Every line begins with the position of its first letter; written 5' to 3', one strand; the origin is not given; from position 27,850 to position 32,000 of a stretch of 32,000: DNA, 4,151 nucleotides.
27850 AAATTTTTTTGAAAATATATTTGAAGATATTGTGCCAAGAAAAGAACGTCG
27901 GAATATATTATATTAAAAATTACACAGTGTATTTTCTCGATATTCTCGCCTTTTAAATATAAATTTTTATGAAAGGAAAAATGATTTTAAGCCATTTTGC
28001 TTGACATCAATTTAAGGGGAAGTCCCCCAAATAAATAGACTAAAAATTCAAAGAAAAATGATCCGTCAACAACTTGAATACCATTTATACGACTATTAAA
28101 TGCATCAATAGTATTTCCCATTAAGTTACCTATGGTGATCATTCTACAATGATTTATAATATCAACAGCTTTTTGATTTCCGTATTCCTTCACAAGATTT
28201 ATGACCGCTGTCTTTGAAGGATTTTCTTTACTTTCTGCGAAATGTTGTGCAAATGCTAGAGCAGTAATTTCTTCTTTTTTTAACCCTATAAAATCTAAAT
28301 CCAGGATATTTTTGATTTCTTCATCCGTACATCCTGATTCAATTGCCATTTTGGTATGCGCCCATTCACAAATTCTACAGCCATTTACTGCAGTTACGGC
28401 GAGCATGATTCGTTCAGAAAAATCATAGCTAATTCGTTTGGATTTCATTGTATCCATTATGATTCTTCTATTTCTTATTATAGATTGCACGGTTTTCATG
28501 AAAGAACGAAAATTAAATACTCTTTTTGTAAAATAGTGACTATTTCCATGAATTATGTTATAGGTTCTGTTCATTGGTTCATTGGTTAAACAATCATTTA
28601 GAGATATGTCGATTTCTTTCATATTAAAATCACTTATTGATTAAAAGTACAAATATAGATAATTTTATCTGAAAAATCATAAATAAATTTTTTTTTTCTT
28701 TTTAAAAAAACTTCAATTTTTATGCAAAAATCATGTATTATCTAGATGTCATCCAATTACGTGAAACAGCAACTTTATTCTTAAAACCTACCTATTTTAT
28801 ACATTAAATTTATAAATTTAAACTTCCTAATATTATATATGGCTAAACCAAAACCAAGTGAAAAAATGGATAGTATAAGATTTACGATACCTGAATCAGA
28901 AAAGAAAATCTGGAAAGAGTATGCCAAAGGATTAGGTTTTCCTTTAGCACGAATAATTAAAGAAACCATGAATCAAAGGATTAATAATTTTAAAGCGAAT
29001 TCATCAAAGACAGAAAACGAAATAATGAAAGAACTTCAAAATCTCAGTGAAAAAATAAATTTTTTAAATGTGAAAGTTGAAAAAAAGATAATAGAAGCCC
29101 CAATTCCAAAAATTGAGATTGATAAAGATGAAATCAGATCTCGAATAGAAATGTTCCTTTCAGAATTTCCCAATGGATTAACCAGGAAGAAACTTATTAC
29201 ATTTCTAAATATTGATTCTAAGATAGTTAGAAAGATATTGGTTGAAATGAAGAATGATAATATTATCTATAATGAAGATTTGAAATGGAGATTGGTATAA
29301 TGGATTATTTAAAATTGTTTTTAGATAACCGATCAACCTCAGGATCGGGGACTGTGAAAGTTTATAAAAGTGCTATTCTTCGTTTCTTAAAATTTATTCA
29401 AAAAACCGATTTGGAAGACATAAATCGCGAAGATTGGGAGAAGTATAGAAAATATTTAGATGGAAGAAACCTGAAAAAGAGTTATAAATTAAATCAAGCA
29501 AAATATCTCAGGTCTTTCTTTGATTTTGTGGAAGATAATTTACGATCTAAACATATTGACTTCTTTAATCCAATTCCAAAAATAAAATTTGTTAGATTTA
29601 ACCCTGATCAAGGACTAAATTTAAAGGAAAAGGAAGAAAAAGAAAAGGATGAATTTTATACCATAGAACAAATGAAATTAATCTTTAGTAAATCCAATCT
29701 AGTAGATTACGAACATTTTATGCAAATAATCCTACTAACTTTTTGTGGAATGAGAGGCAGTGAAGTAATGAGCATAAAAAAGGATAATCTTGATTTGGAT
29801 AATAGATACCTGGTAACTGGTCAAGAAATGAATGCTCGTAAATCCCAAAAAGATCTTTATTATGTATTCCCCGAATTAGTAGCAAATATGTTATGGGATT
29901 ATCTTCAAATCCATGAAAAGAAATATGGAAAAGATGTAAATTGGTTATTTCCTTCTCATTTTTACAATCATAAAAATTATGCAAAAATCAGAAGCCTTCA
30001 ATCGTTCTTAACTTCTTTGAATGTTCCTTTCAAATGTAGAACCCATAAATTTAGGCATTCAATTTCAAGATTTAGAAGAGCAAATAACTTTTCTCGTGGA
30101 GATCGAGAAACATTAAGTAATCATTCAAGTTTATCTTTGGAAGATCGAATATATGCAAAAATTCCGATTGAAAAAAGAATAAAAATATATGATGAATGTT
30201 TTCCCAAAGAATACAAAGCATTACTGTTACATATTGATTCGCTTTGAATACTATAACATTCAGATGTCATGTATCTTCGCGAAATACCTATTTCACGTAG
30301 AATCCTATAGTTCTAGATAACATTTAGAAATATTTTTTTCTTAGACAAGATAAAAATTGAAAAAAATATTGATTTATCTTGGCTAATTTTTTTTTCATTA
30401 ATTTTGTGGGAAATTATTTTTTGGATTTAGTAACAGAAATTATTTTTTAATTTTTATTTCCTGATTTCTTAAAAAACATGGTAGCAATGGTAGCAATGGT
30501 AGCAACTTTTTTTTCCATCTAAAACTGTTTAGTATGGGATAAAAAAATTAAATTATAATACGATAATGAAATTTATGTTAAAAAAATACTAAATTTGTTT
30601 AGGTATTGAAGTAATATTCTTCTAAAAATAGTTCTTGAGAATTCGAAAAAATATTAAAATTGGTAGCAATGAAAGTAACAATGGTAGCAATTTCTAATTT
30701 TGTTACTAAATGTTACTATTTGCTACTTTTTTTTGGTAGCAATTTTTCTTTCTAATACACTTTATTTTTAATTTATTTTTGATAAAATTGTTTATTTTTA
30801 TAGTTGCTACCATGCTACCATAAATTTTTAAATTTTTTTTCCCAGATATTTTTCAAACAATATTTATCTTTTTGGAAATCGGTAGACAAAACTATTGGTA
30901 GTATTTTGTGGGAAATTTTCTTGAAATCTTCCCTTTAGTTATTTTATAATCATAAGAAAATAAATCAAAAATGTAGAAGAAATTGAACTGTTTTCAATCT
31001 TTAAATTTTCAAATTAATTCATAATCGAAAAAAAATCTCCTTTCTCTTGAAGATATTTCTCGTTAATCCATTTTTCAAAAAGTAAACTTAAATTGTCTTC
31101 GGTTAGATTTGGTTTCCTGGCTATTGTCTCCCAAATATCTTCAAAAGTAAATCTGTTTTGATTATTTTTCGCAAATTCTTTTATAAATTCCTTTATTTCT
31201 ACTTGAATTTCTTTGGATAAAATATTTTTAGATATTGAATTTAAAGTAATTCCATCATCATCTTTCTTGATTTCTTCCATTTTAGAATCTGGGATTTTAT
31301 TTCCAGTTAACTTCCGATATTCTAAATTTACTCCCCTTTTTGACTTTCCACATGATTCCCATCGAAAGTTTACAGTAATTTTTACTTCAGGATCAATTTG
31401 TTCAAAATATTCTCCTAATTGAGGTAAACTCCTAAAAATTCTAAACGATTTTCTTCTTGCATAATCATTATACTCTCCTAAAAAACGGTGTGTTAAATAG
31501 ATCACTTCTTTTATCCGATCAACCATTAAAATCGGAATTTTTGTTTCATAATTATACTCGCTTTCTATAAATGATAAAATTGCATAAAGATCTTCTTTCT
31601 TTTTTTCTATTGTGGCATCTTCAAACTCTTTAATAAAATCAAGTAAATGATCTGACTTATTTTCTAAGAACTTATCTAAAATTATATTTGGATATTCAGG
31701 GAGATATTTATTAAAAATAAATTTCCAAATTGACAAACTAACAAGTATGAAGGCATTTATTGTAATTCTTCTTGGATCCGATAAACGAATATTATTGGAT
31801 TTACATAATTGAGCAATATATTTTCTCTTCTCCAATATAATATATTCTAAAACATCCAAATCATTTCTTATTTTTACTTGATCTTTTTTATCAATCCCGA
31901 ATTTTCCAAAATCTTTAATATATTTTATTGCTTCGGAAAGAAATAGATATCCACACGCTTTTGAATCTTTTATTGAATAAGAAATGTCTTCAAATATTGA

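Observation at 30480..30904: Dense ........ iteron array in both orientations within a gene-free AT-rich region: candidate replication origin or recombinase arm-site field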

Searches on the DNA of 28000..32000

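Call 33: search_rna_families(source=window, start=28000, end=32000, threshold=evalue, max_evalue=1)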
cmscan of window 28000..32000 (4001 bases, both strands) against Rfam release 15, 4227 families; matches with E-value up to 1: 0.
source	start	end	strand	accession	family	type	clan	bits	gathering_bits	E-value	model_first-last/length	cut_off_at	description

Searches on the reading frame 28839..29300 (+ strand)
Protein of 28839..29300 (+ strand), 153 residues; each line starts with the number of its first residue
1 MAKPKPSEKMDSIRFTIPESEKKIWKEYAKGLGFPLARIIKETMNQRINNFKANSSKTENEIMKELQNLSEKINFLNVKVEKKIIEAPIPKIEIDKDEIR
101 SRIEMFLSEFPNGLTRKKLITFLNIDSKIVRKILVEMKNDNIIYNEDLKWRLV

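Call 8: search_protein_families(library=pfam, proteins=[window:28839-29300:+], max_evalue=0.01)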
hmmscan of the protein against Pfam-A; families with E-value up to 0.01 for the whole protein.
window:28839-29300:+ (153 aa): 3 families
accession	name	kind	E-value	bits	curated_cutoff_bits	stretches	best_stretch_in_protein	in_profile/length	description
PF19807.5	DUF6290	-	0.0016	19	27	1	12-49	3-40/72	Family of unknown function (DUF6290)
PF12700.13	HlyD_2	-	0.006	15.8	25.1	1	42-105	108-169/416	HlyD family secretion protein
PF22979.2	HTH_69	-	0.0098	16.2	27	0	106-144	19-57/69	Winged helix-turn-helix domain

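Call 69: search_protein_families(library=phrogs, proteins=[window:28839-29300:+], max_evalue=0.01)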
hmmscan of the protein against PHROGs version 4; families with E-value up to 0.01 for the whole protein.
window:28839-29300:+ (153 aa): 0 families

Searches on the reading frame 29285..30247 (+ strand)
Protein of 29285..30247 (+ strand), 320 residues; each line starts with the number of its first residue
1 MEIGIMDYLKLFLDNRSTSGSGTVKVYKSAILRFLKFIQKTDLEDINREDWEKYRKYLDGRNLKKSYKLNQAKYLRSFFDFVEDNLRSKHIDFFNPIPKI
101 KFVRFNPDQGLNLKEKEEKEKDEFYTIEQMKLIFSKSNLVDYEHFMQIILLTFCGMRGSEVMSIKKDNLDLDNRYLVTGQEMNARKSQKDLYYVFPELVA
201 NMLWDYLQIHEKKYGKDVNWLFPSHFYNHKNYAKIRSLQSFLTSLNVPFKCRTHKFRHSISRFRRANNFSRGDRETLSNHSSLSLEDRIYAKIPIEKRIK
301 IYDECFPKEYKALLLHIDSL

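Call 8: search_protein_families(library=pfam, proteins=[window:29285-30247:+], max_evalue=0.01)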
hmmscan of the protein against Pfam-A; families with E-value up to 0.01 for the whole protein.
window:29285-30247:+ (320 aa): 4 families
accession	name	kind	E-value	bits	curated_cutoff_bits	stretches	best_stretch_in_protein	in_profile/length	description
PF00589.27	Phage_integrase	-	2.2e-10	41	27.1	1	137-291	15-166/172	Phage integrase family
PF13495.12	Phage_int_SAM_4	-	1.6e-05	25.7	27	1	22-83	17-79/85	Phage integrase, N-terminal SAM-like domain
PF13102.12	Phage_int_SAM_5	-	1.6e-05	25.6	22.3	1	6-79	3-79/98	Phage integrase SAM-like domain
PF02899.23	Phage_int_SAM_1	-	0.0033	18.1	22.3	1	15-82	11-79/83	Phage integrase, N-terminal SAM-like domain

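Call 10: find_encoding_contigs(protein=window:29285-30247:+, flank=10000, max_places=6)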
Protein window:29285-30247:+ (320 aa): no gene with exactly this product is on record in the collection.

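Call 13: find_homologous_proteins(query=window:29285-30247:+)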
Query window:29285-30247:+ (320 aa): 4 proteins with E <= 0.001 among 817 candidates.
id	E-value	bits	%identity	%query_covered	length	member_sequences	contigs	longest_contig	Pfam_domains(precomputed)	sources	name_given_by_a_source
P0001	1.1e-207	706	100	98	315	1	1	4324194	PF13495.13,PF00589.28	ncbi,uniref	ncbi:tyrosine-type recombinase/integrase [Promethearchaeum syntrophicum]|uniref:Tyrosine-type recomb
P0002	8.8e-179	612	84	100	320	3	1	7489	PF13495.13,PF00589.28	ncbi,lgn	-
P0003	8.3e-82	293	49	95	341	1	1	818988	PF13495.13,PF00589.28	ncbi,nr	ncbi:MAG: tyrosine-type recombinase/integrase [Candidatus Lokiarchaeota archaeon]|nr:tyrosine-type r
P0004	1.5e-72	263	44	95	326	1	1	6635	PF00589.28,PF02899.24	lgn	-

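Call 14: find_encoding_contigs(protein=P0001, flank=10000)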
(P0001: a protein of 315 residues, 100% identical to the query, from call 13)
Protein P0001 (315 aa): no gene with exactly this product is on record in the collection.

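Call 15: find_encoding_contigs(protein=P0002, flank=10000)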
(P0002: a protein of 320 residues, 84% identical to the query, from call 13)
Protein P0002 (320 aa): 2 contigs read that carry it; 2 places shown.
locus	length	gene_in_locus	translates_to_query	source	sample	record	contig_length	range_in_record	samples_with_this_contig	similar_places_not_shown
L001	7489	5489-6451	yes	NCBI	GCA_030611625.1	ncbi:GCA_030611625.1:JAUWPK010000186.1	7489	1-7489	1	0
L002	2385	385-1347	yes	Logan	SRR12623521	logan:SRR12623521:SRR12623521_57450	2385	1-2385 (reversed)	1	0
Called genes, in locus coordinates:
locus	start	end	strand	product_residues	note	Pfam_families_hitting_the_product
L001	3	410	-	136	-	?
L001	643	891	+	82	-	PF14697:Fer4_21 (weak), PF13237:Fer4_10 (faint), PF00037:Fer4 (weak), PF12838:Fer4_7, PF13187:Fer4_9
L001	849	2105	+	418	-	PF01855:POR_N, PF02780:Transketolase_C, PF17147:PFOR_II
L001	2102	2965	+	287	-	PF02775:TPP_enzyme_C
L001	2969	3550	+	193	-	PF01558:POR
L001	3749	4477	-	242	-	PF02627:CMD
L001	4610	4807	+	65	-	PF03683:UPF0175 (weak)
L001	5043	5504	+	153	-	-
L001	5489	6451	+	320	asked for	PF13495:Phage_int_SAM_4 (weak), PF00589:Phage_integrase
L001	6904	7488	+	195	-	?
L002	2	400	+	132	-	?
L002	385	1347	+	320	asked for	PF13495:Phage_int_SAM_4 (weak), PF00589:Phage_integrase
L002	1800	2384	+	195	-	?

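Call 16: find_encoding_contigs(protein=P0003, flank=10000)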
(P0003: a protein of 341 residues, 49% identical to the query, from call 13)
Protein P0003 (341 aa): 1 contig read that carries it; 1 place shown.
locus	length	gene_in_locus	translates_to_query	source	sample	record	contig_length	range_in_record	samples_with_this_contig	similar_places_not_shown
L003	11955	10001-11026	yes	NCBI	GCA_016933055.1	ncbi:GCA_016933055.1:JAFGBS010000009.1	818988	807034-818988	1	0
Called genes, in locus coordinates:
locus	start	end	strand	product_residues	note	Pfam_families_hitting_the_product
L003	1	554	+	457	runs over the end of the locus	PF00753:Lactamase_B (weak), PF00581:Rhodanese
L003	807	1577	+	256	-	-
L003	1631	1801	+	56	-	-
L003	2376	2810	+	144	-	-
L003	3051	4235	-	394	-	PF01321:Creatinase_N, PF00557:Peptidase_M24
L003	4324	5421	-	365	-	-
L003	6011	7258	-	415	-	PF01408:GFO_IDH_MocA, PF02894:GFO_IDH_MocA_C, PF22725:GFO_IDH_MocA_C3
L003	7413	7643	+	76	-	-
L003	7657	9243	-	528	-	-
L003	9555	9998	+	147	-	-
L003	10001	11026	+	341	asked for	PF13495:Phage_int_SAM_4 (weak), PF00589:Phage_integrase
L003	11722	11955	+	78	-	?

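Call 17: find_encoding_contigs(protein=P0004, flank=10000)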
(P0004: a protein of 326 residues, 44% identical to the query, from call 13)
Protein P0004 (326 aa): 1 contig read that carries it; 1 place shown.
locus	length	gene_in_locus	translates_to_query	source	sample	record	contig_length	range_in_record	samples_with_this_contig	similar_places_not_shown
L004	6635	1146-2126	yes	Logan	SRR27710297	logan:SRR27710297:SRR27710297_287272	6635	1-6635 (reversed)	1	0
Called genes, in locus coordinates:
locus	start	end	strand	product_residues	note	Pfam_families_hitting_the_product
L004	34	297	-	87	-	-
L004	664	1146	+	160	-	-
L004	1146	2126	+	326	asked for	PF02899:Phage_int_SAM_1 (faint), PF00589:Phage_integrase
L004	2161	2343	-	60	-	-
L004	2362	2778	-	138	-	-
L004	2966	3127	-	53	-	-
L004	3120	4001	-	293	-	PF01555:N6_N4_Mtase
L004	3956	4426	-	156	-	-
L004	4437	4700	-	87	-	-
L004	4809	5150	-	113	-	-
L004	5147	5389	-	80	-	-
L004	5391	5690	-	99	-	-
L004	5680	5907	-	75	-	-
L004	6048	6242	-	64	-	-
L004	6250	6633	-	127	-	?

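Call 27: find_related_loci(query=A1, collection=genome_contigs, flank=10000)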
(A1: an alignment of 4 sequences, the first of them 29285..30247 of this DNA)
Query A1 (320 aa) in genome_contigs; peptide patterns used: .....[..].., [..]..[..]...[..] (x = any residue, [..] = any of these).
128 stretches matched a pattern; 2 encode a relative of the query (tblastn E <= 1e-3); 2 distinct loci.
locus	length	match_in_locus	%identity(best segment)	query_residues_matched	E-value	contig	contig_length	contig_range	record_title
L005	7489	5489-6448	84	1-320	0e+0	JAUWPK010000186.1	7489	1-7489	MAG: Promethearchaeum sp. isolate CSMAG_2474 CSMAG_2474_k141_575516_length_7489_cov_8.0000, whole genome shotgun sequenc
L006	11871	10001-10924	49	12-314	3e-89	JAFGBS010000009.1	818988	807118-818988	MAG: Promethearchaeota archaeon isolate Zod_Metabat.1044 k87_2815762, whole genome shotgun sequence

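Call 43: find_related_loci(query=A1, collection=metagenome_contigs, flank=10000)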
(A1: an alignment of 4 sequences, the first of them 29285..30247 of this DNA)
Query A1 (320 aa) in metagenome_contigs; peptide patterns used: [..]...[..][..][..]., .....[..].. (x = any residue, [..] = any of these).
251 stretches matched a pattern, but none encodes a relative of the query by tblastn (E <= 1e-3).

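Call 44: find_related_loci(query=A1, collection=viral_contigs, flank=10000)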
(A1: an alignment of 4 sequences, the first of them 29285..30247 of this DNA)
Query A1 (320 aa) in viral_contigs; peptide patterns used: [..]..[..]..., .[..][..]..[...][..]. (x = any residue, [..] = any of these).
109 stretches matched a pattern, but none encodes a relative of the query by tblastn (E <= 1e-3).
